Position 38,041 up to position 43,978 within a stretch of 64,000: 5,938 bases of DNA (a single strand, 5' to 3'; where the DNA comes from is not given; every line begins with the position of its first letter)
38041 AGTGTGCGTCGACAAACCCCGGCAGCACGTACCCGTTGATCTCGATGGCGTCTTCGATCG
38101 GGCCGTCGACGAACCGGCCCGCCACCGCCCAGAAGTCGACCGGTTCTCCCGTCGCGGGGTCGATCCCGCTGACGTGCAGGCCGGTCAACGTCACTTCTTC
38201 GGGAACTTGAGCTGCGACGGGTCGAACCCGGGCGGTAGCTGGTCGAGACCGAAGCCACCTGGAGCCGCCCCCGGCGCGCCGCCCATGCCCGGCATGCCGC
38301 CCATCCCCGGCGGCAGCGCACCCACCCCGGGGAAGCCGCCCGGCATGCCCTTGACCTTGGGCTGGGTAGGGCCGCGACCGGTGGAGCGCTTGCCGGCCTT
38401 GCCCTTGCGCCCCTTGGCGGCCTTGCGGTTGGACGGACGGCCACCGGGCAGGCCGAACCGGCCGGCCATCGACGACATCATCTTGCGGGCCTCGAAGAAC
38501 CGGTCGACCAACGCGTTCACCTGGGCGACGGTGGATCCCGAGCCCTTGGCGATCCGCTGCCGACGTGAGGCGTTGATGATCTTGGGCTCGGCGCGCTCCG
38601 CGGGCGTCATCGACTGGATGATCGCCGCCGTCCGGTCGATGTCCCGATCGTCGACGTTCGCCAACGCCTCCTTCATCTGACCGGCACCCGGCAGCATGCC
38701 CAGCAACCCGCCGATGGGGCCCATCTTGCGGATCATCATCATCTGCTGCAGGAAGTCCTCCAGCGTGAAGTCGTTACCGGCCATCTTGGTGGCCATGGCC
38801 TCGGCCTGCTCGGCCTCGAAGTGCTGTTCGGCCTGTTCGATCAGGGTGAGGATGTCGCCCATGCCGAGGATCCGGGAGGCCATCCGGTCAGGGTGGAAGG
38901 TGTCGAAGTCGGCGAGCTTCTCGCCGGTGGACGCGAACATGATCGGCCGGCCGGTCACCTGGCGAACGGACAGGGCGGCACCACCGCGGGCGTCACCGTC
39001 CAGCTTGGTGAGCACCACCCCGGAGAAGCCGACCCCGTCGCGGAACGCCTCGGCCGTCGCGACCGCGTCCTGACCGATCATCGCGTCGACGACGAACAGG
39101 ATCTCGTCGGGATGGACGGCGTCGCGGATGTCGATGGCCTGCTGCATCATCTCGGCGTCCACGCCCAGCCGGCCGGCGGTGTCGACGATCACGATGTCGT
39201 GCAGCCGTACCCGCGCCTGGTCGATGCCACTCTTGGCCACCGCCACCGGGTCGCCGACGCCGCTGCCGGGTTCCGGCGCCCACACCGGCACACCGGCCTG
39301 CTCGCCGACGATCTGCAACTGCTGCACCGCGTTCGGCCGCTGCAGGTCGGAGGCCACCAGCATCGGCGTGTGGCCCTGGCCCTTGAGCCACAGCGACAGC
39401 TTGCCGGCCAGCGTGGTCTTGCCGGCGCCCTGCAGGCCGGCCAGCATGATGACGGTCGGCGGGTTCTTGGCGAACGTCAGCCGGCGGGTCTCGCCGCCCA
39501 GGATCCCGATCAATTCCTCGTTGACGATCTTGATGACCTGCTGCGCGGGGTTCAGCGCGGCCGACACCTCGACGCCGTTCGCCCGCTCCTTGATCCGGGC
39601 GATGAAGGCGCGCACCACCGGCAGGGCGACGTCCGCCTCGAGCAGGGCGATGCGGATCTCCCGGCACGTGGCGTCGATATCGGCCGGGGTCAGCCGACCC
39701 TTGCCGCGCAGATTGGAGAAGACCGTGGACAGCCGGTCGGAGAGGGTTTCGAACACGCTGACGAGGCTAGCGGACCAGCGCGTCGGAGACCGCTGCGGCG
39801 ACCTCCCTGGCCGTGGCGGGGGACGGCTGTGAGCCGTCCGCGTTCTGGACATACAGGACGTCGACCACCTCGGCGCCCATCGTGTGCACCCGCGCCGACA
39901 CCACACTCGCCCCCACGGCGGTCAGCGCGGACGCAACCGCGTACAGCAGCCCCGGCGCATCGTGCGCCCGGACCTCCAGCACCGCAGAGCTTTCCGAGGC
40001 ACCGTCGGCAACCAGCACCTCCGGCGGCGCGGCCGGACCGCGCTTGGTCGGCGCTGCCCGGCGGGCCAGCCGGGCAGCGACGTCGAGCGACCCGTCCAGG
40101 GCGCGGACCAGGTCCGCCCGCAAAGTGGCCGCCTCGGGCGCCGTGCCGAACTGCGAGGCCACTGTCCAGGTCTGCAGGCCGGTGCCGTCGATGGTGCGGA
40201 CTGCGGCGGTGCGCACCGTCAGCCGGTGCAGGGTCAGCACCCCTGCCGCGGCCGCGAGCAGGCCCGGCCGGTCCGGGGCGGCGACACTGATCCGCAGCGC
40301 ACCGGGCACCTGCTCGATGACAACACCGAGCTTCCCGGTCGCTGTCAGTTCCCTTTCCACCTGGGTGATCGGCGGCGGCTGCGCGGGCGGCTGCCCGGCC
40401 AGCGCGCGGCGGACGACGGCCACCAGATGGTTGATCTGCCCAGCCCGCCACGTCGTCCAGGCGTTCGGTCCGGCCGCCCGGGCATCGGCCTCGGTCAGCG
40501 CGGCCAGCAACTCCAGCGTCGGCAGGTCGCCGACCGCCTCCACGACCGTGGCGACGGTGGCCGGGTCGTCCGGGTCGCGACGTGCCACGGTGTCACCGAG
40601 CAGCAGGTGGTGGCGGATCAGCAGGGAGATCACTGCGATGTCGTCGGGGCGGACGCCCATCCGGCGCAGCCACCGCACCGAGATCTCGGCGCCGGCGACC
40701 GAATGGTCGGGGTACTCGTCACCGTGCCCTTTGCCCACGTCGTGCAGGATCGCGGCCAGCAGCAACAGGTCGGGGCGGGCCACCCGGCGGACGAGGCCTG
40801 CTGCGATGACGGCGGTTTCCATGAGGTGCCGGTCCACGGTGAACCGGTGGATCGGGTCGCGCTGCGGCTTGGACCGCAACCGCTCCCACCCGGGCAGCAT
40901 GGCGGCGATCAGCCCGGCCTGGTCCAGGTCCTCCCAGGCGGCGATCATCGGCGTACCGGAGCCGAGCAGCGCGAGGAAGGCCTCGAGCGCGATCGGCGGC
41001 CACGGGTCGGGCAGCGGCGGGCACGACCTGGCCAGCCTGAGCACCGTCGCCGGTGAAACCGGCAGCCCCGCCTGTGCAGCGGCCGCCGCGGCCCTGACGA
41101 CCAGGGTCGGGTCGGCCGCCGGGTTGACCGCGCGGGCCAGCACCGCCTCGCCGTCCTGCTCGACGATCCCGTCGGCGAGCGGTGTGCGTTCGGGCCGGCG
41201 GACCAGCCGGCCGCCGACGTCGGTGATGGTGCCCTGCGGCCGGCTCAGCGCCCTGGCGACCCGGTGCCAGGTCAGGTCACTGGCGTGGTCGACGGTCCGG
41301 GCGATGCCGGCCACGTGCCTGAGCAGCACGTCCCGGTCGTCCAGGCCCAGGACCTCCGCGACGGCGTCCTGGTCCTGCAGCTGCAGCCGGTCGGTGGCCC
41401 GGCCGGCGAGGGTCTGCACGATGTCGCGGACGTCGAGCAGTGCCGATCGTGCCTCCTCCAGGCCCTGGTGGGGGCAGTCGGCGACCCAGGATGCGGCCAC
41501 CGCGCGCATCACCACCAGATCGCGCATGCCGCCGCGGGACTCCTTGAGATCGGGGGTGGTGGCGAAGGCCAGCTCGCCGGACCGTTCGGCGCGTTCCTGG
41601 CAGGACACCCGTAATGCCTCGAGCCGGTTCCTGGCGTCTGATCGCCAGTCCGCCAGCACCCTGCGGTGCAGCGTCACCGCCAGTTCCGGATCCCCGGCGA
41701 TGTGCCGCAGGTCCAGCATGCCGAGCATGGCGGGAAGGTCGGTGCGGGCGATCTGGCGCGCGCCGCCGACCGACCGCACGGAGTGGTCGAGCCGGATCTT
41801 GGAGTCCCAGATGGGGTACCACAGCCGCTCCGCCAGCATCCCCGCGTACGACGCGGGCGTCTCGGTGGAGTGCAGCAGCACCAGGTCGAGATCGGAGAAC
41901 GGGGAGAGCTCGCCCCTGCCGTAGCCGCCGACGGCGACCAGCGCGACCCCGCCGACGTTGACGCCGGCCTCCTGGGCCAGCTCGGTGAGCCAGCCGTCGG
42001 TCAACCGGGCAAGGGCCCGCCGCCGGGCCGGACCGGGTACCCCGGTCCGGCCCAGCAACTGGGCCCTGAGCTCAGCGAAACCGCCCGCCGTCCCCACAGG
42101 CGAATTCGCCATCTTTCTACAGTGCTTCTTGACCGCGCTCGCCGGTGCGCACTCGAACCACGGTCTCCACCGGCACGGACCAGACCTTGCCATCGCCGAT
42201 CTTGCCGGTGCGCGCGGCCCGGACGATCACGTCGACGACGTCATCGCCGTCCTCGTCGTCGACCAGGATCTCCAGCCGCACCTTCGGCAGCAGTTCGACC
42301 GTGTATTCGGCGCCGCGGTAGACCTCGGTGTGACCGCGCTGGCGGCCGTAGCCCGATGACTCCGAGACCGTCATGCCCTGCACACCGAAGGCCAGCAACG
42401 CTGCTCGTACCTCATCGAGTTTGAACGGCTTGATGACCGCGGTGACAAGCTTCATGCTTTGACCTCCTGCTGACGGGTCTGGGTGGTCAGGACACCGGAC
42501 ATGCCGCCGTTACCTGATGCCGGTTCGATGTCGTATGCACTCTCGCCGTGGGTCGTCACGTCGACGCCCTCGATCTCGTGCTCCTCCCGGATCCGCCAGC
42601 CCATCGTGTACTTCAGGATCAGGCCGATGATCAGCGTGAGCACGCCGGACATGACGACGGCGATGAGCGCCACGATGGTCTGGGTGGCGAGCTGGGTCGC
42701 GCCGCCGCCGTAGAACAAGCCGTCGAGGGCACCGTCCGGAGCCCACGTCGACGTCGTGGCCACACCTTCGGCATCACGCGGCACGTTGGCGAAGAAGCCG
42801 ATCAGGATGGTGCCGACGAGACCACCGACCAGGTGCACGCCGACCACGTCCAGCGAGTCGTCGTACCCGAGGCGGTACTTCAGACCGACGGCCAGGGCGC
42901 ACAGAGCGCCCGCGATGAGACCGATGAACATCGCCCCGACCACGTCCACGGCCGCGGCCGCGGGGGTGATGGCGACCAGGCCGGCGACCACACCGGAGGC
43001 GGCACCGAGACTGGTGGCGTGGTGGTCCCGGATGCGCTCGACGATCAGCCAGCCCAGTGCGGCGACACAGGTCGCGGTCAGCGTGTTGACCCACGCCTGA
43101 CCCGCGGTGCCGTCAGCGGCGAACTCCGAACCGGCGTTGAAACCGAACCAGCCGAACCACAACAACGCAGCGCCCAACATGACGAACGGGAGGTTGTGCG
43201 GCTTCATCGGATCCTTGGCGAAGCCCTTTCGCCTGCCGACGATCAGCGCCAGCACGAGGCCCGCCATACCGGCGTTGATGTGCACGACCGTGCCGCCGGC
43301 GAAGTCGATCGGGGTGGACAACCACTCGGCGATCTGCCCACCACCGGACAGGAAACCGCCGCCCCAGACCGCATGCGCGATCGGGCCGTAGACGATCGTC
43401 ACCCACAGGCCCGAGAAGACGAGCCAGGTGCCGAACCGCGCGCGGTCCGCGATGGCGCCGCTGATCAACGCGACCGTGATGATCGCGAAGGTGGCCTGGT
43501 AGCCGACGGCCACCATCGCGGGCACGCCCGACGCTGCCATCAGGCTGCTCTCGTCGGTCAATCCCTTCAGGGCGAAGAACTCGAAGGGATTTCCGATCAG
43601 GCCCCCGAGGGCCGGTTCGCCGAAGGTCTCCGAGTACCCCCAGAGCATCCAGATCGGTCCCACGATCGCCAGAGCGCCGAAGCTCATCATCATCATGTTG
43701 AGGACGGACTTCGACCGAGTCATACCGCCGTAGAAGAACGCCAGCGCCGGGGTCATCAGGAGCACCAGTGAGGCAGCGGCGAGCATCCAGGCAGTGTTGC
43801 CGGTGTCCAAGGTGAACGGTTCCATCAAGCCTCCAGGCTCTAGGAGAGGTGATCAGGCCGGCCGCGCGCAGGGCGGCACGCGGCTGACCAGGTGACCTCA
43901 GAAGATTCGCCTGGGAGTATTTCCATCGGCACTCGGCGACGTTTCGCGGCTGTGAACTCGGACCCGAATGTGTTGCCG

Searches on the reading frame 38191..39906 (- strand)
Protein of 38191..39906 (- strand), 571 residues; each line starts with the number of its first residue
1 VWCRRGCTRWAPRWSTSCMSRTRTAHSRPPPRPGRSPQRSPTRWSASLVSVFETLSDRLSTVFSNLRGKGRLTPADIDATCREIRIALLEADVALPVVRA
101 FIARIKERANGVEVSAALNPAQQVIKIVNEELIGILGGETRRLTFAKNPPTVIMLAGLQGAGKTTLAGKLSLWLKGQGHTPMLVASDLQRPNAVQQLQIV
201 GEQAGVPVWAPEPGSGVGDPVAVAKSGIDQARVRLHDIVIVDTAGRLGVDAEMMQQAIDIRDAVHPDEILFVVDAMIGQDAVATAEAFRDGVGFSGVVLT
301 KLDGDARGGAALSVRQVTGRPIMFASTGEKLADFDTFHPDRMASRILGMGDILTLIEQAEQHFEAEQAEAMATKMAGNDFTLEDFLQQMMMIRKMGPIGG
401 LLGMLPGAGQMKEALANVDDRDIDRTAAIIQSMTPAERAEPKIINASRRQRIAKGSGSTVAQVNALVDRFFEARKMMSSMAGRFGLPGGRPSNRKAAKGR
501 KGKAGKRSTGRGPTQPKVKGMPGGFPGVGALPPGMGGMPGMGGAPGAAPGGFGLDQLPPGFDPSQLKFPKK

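Call 72: search_protein_families(library=pfam, proteins=[window:38191-39906:-], max_evalue=0.00001)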
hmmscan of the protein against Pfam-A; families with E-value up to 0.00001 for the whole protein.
window:38191-39906:- (571 aa): 3 families
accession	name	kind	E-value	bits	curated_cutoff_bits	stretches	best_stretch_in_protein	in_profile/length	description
PF00448.28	SRP54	-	9.3e-67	224.9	22.7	1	150-348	1-196/196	SRP54-type protein, GTPase domain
PF02978.25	SRP_SPB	-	2e-32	111.9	27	1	379-477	1-91/91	Signal peptide binding domain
PF02881.24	SRP54_N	-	2.8e-21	75.9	22.4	1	55-132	1-75/75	SRP54-type protein, helical bundle domain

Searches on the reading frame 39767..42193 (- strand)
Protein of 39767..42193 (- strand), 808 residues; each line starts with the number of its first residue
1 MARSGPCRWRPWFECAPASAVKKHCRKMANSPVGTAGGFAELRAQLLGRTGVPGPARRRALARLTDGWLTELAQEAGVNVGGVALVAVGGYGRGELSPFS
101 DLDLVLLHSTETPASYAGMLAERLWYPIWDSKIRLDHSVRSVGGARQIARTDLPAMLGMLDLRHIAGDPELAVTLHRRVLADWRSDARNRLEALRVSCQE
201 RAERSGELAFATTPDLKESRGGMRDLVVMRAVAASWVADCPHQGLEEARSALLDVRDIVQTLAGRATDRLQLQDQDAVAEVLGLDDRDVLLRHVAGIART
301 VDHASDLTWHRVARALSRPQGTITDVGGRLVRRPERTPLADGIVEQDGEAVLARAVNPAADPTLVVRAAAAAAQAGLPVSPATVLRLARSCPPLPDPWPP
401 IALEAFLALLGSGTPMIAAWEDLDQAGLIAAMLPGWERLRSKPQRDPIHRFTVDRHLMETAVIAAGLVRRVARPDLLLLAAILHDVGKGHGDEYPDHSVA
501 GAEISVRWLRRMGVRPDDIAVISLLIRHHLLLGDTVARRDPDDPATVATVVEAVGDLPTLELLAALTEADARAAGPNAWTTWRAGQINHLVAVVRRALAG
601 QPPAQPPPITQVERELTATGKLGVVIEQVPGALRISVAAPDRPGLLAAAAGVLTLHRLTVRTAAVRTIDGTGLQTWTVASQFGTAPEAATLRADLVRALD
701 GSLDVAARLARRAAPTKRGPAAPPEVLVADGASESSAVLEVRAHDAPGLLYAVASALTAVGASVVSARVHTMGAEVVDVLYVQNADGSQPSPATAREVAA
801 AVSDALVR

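Call 72: search_protein_families(library=pfam, proteins=[window:39767-42193:-], max_evalue=0.00001)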
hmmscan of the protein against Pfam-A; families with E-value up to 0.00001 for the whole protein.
window:39767-42193:- (808 aa): 3 families
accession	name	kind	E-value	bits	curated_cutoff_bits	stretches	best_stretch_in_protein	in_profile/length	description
PF01842.31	ACT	-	4.7e-15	55.5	27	1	738-786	2-52/66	ACT domain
PF08335.16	GlnD_UR_UTase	-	1.2e-11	45.2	21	0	234-305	60-137/141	GlnD PII-uridylyltransferase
PF01966.28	HD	-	4.2e-11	43.6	22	1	454-535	2-91/116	HD domain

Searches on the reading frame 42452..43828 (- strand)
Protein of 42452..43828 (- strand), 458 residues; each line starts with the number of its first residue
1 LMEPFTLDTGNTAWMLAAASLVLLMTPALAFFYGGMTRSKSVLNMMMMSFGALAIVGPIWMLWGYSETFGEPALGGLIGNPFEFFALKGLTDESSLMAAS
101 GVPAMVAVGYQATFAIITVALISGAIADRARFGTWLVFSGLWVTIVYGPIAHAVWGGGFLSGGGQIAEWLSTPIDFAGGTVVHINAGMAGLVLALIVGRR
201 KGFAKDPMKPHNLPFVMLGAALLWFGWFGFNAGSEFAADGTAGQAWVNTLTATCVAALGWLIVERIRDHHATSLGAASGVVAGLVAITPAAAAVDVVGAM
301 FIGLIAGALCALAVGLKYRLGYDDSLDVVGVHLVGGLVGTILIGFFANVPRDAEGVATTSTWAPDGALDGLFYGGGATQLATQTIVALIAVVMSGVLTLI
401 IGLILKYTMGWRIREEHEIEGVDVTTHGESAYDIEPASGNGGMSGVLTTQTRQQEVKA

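Call 72: search_protein_families(library=pfam, proteins=[window:42452-43828:-], max_evalue=0.00001)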
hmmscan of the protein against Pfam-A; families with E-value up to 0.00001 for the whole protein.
window:42452-43828:- (458 aa): 1 family
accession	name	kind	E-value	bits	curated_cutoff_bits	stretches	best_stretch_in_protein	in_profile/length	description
PF00909.26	Ammonium_transp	-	6e-117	391.2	23.2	1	13-432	1-399/399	Ammonium Transporter Family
